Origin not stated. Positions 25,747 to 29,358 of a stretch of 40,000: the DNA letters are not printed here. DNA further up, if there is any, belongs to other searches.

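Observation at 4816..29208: Complete Dpd-type 7-deazaguanine DNA modification/restriction island in a high-GC actinobacterium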

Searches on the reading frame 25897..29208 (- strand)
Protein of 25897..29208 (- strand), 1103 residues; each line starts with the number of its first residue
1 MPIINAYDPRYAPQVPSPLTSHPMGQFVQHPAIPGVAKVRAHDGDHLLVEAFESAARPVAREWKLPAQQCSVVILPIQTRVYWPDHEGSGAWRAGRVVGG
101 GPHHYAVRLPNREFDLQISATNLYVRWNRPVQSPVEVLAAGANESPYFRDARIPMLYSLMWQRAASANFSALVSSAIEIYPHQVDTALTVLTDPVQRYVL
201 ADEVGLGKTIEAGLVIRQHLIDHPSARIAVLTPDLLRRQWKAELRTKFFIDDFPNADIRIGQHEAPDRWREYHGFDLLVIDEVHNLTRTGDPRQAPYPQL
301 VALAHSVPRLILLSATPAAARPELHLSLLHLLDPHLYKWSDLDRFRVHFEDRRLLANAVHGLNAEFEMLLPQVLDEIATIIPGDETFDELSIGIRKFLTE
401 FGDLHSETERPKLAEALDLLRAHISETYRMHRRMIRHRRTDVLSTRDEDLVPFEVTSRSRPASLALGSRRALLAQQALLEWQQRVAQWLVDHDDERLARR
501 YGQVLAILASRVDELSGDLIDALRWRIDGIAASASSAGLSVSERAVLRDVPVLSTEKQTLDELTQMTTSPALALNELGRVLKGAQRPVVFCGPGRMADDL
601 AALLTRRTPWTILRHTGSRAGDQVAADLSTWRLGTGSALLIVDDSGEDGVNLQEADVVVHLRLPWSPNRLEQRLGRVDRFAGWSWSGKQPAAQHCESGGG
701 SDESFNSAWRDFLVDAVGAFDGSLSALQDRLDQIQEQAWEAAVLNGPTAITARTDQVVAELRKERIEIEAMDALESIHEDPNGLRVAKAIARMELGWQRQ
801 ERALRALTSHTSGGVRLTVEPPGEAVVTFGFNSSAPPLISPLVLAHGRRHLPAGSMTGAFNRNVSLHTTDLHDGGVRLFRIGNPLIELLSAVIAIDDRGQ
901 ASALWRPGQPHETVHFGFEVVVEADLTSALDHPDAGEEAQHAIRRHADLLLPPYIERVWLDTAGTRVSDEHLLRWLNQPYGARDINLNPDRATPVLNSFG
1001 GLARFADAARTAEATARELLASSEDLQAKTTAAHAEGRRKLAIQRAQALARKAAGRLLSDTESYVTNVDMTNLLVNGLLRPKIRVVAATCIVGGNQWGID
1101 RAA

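Call 6: search_protein_families(library=ncbifam, proteins=[window:25897-29208:-])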
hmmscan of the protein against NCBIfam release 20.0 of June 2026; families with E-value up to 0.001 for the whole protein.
window:25897-29208:- (1103 aa): 6 families
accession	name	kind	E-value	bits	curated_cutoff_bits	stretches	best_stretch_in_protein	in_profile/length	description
NF041062.1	DpdE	equivalog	0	1094.8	500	1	25-1092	1-1045/1048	protein DpdE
NF003426.0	PRK04914.1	equivalog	7.7e-40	136.9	576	3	160-248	135-223/959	RNA polymerase-associated protein RapA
NF038317.1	DISARM_DrmD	equivalog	1.6e-36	126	610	3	160-250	86-179/1021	DISARM system SNF2-like helicase DrmD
NF038318.1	DISARM_DrmD_b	equivalog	2.2e-30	105.5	950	2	166-251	17-102/868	DISARM system SNF2-like helicase DrmD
NF042964.1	phospholipD_antiphage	equivalog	5.5e-18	64.7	1100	2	639-680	748-789/895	phospholipase D-like domain-containing anti-phage protein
NF053675.1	pilus_reg_Snf2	equivalog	7.3e-05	21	1100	0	611-680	903-972/1029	pilus expression-regulating Snf2 family helicase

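Call 7: search_protein_families(library=pfam, proteins=[window:25897-29208:-])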
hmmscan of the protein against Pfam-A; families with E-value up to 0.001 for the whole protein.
window:25897-29208:- (1103 aa): 3 families
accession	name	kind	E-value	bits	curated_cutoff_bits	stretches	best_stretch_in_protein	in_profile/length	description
PF00271.37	Helicase_C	-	8.5e-11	42.5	23.5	1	582-680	13-109/110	Helicase conserved C-terminal domain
PF00176.29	SNF2-rel_dom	-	2.6e-05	23.9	24.9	0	198-247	20-73/290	SNF2-related domain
PF00270.35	DEAD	-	0.00023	21.4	26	0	266-318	105-161/167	DEAD/DEAH box helicase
